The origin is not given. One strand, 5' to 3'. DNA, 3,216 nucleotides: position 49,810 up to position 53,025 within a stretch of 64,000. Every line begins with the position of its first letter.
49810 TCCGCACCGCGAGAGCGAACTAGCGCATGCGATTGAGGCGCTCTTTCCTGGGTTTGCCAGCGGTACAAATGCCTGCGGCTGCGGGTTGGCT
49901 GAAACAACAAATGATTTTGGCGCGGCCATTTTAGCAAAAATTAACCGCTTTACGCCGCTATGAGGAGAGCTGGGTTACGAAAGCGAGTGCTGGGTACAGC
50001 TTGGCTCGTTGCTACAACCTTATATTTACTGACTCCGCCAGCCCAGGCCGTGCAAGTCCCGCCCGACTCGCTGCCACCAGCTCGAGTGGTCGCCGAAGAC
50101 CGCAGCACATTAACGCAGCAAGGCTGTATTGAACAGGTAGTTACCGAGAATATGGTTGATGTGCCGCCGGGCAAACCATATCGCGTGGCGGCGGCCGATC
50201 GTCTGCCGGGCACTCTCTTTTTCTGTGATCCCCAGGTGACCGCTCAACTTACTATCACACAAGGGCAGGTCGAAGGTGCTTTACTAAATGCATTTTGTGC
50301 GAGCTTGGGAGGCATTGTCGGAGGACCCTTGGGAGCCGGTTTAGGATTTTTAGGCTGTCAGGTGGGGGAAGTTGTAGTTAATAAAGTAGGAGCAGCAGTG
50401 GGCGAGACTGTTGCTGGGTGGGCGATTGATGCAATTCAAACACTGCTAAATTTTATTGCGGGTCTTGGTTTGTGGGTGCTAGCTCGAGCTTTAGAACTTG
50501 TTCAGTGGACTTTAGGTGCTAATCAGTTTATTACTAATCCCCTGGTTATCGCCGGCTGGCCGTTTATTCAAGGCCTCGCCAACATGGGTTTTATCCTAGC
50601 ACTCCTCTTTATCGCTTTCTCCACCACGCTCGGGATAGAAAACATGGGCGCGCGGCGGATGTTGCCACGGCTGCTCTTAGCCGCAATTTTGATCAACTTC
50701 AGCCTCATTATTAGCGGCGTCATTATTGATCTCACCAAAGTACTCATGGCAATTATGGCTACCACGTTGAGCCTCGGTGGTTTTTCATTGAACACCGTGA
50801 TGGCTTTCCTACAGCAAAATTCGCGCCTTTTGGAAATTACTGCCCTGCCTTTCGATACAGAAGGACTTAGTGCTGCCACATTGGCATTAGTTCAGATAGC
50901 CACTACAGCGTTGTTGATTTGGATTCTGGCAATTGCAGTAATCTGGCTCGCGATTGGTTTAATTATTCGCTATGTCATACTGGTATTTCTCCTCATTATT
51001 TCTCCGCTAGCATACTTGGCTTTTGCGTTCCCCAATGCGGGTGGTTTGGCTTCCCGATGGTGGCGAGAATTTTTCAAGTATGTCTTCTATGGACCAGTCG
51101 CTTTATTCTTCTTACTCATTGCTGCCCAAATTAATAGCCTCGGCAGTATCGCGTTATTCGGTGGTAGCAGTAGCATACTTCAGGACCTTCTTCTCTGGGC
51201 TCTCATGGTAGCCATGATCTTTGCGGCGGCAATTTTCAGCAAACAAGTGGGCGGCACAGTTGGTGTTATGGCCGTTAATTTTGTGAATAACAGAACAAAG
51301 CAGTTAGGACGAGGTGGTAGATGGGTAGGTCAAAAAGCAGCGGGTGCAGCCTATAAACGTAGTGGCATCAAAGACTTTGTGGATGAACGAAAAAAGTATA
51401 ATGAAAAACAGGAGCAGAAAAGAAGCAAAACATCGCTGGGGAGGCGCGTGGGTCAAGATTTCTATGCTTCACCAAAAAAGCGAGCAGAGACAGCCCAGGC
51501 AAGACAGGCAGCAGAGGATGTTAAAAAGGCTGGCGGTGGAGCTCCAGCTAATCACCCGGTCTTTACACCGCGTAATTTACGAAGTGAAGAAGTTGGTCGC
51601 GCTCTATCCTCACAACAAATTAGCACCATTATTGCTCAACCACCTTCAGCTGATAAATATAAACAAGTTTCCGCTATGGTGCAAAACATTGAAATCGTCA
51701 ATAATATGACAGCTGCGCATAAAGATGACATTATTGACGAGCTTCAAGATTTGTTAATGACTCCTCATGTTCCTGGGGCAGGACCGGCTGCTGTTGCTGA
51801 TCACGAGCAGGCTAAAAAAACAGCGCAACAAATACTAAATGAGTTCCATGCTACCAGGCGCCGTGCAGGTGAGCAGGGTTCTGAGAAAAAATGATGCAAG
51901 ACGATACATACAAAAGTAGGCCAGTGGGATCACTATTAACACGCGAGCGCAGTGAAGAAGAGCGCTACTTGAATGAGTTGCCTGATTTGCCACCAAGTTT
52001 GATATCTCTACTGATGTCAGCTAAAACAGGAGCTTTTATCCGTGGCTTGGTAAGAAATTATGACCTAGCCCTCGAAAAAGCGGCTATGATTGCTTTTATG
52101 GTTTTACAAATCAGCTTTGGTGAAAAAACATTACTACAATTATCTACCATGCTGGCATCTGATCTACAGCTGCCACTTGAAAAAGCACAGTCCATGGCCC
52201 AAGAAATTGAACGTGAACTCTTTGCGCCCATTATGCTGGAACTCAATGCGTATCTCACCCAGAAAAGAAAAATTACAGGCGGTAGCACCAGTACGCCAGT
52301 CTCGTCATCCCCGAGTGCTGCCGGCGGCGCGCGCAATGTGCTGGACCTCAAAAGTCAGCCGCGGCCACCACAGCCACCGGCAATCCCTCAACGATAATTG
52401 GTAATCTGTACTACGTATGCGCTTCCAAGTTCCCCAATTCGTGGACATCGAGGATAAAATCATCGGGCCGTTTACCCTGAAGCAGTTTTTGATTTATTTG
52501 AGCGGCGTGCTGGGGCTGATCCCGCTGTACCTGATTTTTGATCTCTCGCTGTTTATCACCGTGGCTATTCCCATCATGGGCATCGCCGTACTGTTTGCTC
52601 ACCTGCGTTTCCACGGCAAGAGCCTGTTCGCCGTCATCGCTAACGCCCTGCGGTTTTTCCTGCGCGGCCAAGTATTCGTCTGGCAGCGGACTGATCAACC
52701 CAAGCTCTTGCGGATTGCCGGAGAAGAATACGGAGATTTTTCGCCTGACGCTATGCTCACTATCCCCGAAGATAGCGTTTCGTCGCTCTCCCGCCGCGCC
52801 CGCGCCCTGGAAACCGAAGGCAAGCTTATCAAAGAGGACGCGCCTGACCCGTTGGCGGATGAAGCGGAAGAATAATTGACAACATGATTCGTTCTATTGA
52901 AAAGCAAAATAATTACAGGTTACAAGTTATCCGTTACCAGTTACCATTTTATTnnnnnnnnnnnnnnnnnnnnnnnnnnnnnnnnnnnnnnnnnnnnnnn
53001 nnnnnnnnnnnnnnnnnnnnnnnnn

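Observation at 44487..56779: Twelve-gene co-directional operon encoding a minimal type IV secretion-like apparatus with an unusual secreted-protein cargo set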

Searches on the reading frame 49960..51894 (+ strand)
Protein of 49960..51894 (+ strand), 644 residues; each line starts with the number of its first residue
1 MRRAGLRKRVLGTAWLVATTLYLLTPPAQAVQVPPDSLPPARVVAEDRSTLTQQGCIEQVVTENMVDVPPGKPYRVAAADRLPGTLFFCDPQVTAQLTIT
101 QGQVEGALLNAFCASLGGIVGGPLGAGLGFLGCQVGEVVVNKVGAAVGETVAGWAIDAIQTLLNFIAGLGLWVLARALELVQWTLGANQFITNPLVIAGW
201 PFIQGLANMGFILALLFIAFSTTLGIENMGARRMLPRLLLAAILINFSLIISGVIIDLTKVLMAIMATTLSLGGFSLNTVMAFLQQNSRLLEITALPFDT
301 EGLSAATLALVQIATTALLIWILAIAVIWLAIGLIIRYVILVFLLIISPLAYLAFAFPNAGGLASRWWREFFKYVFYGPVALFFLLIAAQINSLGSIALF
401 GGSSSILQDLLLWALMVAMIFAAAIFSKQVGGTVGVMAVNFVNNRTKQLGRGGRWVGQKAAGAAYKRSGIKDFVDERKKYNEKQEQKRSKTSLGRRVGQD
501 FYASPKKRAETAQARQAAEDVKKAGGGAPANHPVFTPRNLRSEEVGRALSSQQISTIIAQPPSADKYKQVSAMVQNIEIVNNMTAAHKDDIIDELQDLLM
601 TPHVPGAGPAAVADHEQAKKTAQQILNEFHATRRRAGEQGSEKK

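Call 5: search_protein_families(library=pfam, max_evalue=0.1, proteins=[window:49960-51894:+])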
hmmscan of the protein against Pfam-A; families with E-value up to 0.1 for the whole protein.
window:49960-51894:+ (644 aa): 0 families

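Call 6: search_protein_families(library=ncbifam, max_evalue=0.1, proteins=[window:49960-51894:+])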
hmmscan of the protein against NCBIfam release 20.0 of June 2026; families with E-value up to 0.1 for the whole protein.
window:49960-51894:+ (644 aa): 0 families

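Call 18: find_homologous_proteins(query=window:49960-51894:+, max_evalue=0.001)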
Query window:49960-51894:+ (644 aa): 16 proteins with E <= 0.001 among 8000 candidates.
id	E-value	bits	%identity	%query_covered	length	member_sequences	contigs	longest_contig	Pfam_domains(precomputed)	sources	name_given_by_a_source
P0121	0.0e+0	1408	100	100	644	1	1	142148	-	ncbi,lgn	ncbi:MAG: hypothetical protein WEA04_01675 [Candidatus Andersenbacteria bacterium]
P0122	1.2e-106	376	38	92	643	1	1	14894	-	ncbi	-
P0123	8.4e-99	350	37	86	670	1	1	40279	-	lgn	-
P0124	3.3e-91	325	35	91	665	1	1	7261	-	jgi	-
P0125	9.6e-90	320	36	94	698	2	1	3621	-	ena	-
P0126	4.0e-85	305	40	69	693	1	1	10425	-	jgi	-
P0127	3.3e-64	236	32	96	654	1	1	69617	-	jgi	-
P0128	4.6e-61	225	32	86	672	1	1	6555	-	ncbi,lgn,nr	ncbi:MAG: hypothetical protein Q8P73_01810 [bacterium]|nr:hypothetical protein [bacterium]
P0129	1.5e-60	224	30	87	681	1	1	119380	-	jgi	jgi:hypothetical protein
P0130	1.5e-60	224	35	67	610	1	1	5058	-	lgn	-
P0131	4.4e-58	216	38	61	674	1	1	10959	-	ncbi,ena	-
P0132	1.3e-55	207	34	66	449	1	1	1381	-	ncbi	ncbi:MAG: hypothetical protein WD972_00265, partial [Candidatus Andersenbacteria bacterium]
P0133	8.0e-20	89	32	33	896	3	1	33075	-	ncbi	-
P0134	8.5e-19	86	36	18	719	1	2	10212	PF19590.5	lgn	-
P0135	2.0e-16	78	32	55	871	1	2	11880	PF19590.5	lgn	-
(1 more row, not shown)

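Call 20: search_protein_families(library=pfam, alignment_id=A1, max_evalue=0.01)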
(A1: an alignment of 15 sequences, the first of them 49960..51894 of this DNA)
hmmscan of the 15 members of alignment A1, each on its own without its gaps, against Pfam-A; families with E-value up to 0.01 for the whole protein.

A. member 1, window:49960-51894:+ (644 aa): 0 families

B. families by the number of members that match (of 15 scanned): 1 family
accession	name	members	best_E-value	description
PF04610.19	TrbL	1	0.0078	TrbL/VirB6 plasmid conjugal transfer protein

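Call 21: search_solved_structures(query=A1, max_evalue=1)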
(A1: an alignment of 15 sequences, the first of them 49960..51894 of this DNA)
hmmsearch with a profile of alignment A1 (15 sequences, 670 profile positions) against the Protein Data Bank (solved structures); distinct sequences matched with E-value up to 1: 7.
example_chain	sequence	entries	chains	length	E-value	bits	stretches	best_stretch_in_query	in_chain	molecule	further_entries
7o3v_F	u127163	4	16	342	0.018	17.1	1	295-461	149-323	TrwI protein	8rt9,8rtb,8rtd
7njk_b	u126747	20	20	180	0.1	14.6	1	390-498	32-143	ATP synthase subunit b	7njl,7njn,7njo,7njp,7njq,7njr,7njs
6zj3_SK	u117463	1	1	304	0.2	13.6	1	446-561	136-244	Ribosomal protein eS8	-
7jg5_b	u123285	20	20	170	0.25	13.3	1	390-496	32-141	ATP synthase subunit b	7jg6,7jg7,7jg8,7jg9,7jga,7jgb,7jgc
7mwq_B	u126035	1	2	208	0.33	12.9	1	407-530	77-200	LHD29B53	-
5cwk_A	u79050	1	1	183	0.43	12.6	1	438-530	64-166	Designed helical repeat protein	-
8amz_W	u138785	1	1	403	0.95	11.4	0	512-645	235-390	VWFA domain-containing protein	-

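Call 41: search_solved_structures(query=A2, max_evalue=1, show_alignments=1)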
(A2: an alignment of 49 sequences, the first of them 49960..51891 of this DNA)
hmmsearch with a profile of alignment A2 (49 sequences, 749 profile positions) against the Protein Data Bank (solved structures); distinct sequences matched with E-value up to 1: 19.
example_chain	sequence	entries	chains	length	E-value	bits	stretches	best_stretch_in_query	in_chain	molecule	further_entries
7o3v_F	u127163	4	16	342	5e-05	25.5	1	213-440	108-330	TrwI protein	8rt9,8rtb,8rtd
2i1j_A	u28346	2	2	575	0.0059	18.6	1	502-707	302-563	Moesin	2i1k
8rve_0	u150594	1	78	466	0.056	15.4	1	479-725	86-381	Vimentin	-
8glv_Lc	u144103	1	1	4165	0.14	14.1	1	479-649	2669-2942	DHC2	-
6z1p_Bv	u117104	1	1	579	0.22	13.5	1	518-725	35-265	mS26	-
4q4j_B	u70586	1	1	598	0.23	13.4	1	229-284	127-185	Uncharacterized ABC transporter ATP-binding protein TM_0288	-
6wxh_D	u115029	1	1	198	0.28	13.1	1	462-607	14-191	Colicin-E1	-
7jtk_s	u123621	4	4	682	0.31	13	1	492-674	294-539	Uncharacterized protein | FAP253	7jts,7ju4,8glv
3na7_A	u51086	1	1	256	0.33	12.9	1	496-627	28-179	HP0958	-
7n6g_5E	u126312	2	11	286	0.56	12.1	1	531-612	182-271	FAP114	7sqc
9yop_A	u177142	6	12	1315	0.58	12.1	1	494-622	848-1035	Myosin-7,General control transcription factor GCN4,Enhanced Green fluorescent protein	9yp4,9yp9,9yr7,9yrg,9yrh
9jc1_B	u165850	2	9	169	0.62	12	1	560-678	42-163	ATP synthase subunit b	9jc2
9kcn_L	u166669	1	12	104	0.79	11.6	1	388-439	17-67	Alpha-synuclein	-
8qfc_D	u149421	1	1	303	0.8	11.6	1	444-590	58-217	DDRGK domain-containing protein 1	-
3qf4_B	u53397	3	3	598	0.81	11.6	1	229-284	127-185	Uncharacterized ABC transporter ATP-binding protein TM_0288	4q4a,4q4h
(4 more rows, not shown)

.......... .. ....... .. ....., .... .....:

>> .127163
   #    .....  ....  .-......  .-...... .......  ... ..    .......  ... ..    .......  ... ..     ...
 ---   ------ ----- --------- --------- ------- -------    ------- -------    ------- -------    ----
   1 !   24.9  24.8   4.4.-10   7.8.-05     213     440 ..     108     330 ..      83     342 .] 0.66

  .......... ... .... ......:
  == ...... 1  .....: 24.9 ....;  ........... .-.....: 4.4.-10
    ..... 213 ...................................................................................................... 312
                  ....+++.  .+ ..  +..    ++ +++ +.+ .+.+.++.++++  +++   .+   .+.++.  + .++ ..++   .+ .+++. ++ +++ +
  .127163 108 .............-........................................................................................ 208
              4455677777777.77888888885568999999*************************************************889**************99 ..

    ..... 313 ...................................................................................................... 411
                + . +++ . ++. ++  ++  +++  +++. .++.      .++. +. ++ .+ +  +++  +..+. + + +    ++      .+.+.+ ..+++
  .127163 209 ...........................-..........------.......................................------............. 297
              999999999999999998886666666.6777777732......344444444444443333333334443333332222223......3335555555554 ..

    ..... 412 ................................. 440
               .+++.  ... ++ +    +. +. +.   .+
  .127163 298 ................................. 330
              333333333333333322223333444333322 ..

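Call 59: predict_structure(alignment_id=A1)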
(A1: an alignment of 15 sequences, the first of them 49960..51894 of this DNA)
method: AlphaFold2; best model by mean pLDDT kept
length: 644 residues; sequences in the alignment: 15
mean_pLDDT: 69.0   pTM: 0.44
mean pLDDT of the five models: 69.0, 68.6, 63.4, 62.2, 62.0
residues with pLDDT >= 90: 6; 70-90: 370; 50-70: 148; < 50: 120
segments of 3 or more residues with pLDDT < 50: 1-5, 24-28, 103-150, 293-295, 299-301, 451-474, 483-506
pLDDT, mean of each block of 10 residues (from residue 1): 52 67 49 63 83 84 65 74 79 76 39 35 31 29 36 65 76 83 73 77 81 82 69 77 83 85 80 61 61 50 59 75 87 89 88 81 85 89 83 59 60 79 80 69 63 44 43 47 44 44 50 73 71 81 83 84 82 88 85 83 70 77 86 79 50
secondary structure, 60 per line:
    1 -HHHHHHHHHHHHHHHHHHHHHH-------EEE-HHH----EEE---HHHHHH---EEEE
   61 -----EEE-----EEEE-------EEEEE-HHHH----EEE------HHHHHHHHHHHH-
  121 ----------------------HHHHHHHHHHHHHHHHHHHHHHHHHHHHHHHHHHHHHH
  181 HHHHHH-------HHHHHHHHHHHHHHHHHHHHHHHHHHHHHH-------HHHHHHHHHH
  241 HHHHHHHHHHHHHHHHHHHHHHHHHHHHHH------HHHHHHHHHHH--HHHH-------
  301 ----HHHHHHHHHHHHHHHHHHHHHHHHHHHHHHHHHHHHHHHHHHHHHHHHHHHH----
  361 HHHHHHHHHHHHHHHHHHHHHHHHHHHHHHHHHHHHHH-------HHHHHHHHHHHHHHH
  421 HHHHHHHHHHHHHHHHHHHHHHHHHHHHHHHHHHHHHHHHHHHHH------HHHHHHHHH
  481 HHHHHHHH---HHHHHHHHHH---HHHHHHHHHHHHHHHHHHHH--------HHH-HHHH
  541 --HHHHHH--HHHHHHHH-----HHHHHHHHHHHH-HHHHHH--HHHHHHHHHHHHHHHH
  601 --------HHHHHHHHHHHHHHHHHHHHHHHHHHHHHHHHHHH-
elements in order: H2-23 E31-33 E42-44 H48-53 E57-60 E66-68 E74-77 E85-89 H91-94 E99-101 H108-119 H143-186 H194-223 H231-270 H277-287 H290-293 H305-356 H361-398 H406-465 H472-488 H492-501 H505-524 H537-540 H543-548 H551-558 H564-575 H577-582 H585-600 H609-643

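Call 63: fold_search(model_id=the predicted structure, library=pdb)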
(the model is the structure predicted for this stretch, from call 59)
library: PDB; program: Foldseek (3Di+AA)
matches with E <= 10: 637; with E <= 0.001: 0
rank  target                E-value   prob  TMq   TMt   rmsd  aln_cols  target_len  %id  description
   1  8rt9_F                1.6e-03  1.00  0.26  0.52   9.2       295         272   16  Stalk complex full-length structure (TrwJ/VirB5-TrwI/VirB6) from the fully-assembled R388 type IV secretion system det (released 2024-06-19)
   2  8rtd_L                2.1e-03  1.00  0.26  0.53   9.5       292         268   14  Stalk-Arches-IMC structure from the fully-assembled R388 type IV secretion system determined by cryo-EM. (released 2024-06-19)
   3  7o3v_F                7.2e-03  1.00  0.22  0.40   9.4       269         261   16  Stalk complex structure (TrwJ/VirB5-TrwI/VirB6) from the fully-assembled R388 type IV secretion system determined by c (released 2022-06-22)
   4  7o3v_G                1.1e-02  1.00  0.24  0.47   9.9       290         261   13  Stalk complex structure (TrwJ/VirB5-TrwI/VirB6) from the fully-assembled R388 type IV secretion system determined by c (released 2022-06-22)
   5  7o3v_J                1.5e-02  1.00  0.25  0.49   9.2       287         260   12  Stalk complex structure (TrwJ/VirB5-TrwI/VirB6) from the fully-assembled R388 type IV secretion system determined by c (released 2022-06-22)
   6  8rtd_H                3.9e-02  1.00  0.21  0.51  12.6       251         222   13  Stalk-Arches-IMC structure from the fully-assembled R388 type IV secretion system determined by cryo-EM. (released 2024-06-19)
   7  8rtd_I                5.4e-02  1.00  0.20  0.49  10.1       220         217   14  Stalk-Arches-IMC structure from the fully-assembled R388 type IV secretion system determined by cryo-EM. (released 2024-06-19)
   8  7o3v_H                7.6e-02  0.99  0.18  0.52  10.5       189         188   16  Stalk complex structure (TrwJ/VirB5-TrwI/VirB6) from the fully-assembled R388 type IV secretion system determined by c (released 2022-06-22)
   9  6a93_B                1.9e-01  0.25  0.10  0.15  23.3       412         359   11  Crystal structure of 5-HT2AR in complex with risperidone (released 2019-02-13)
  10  5c5b_B                2.0e-01  0.30  0.09  0.14  34.5       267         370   12  Crystal Structure of Human APPL BAR-PH Heterodimer (released 2016-06-22)
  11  8iep_D                2.0e-01  0.28  0.11  0.18  24.2       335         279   11  Cryo-EM structure of GPR156C/D of G-protein free GPR156 (local refine) (released 2024-02-14)
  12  7wtx_K                2.0e-01  0.09  0.08  0.07  25.4       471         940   14  Cryo-EM structure of a human pre-40S ribosomal subunit - State RRP12-B1 (released 2022-10-19)
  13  9ngy_FP1              2.2e-01  0.69  0.16  0.13  36.6       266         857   10  In situ cryo-EM structure of protochannel (DotA-IcmX) of the Legionella Dot/Icm T4SS machine (released 2025-09-17)
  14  4h8s_B                2.3e-01  0.25  0.10  0.15  37.3       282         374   11  Crystal structure of human APPL2BARPH domain (released 2012-10-17)
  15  5a7d_R                2.4e-01  0.09  0.07  0.12  31.5       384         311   12  Tetrameric assembly of LGN with Inscuteable (released 2016-08-03)
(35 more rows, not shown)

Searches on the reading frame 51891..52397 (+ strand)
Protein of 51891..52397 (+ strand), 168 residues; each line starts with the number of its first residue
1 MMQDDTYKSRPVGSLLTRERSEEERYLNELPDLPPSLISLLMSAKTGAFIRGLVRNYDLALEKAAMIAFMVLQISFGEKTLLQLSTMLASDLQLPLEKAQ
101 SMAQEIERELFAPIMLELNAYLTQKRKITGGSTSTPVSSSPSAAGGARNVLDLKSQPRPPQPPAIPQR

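Call 5: search_protein_families(library=pfam, max_evalue=0.1, proteins=[window:51891-52397:+])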
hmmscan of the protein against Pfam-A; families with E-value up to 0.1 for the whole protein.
window:51891-52397:+ (168 aa): 0 families

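Call 6: search_protein_families(library=ncbifam, max_evalue=0.1, proteins=[window:51891-52397:+])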
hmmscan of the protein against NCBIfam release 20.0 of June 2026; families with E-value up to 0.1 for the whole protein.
window:51891-52397:+ (168 aa): 0 families

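Call 53: search_solved_structures(query=A6, max_evalue=1)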
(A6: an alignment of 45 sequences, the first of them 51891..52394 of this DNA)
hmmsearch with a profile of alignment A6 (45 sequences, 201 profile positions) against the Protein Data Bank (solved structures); distinct sequences matched with E-value up to 1: 6.
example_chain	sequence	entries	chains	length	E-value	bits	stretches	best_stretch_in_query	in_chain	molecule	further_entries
2dme_A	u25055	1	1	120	0.015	18.8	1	79-111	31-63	PHD finger protein 3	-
5ij8_A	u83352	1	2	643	0.17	15.4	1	95-186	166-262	Enhancer of Zeste Homolog 2 (EZH2),Histone-lysine N-methyltransferase EZH2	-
4w2r_A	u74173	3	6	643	0.17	15.4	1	95-186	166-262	Enhancer of zeste 2 polycomb repressive complex 2 subunit | Enhancer of Zeste Homolog 2 (EZH2),Histone-lysine N-methyltransferase EZH2 | Enhancer of zeste 2 pol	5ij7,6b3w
3jbn_U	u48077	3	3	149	0.62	13.5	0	54-112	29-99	40S ribosomal protein uS15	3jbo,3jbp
3j7a_U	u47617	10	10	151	0.64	13.5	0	54-113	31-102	40S ribosomal protein uS15 | 40S ribosomal protein S15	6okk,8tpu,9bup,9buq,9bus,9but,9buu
3jcr_J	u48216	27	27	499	0.95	12.9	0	79-129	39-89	hPrp31 | U4/U6 small nuclear ribonucleoprotein Prp31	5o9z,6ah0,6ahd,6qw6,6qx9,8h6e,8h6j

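Call 54: search_protein_families(library=pfam, alignment_id=A6, max_evalue=0.01)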
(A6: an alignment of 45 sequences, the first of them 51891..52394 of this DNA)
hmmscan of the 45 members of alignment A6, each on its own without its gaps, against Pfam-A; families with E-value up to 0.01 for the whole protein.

A. member 1, window:51891-52394:+ (168 aa): 0 families

B. families by the number of members that match (of 45 scanned): 1 family
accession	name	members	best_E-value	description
PF08564.16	CDC37_C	1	0.0071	Cdc37 C terminal domain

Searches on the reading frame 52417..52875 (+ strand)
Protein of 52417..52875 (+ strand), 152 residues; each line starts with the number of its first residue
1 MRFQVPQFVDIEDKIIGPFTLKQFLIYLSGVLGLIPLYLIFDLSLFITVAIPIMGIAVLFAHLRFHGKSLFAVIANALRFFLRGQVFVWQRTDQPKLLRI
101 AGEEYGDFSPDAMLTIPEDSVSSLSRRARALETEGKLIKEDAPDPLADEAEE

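Call 5: search_protein_families(library=pfam, max_evalue=0.1, proteins=[window:52417-52875:+])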
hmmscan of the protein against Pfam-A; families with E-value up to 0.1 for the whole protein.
window:52417-52875:+ (152 aa): 2 families
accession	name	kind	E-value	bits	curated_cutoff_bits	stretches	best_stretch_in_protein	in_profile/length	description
PF12666.12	PrgI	-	1.7e-07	32.1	27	1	9-85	6-87/91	PrgI family protein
PF12648.12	TcpE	-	0.099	13.6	29.9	0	18-84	23-91/100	TcpE family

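Call 6: search_protein_families(library=ncbifam, max_evalue=0.1, proteins=[window:52417-52875:+])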
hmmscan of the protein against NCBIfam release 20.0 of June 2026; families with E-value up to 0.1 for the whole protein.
window:52417-52875:+ (152 aa): 1 family
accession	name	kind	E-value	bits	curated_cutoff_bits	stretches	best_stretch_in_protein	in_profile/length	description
NF042935.1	SCO6880_fam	subfamily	0.0041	16.1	60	1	15-83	13-80/477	SCO6880 family protein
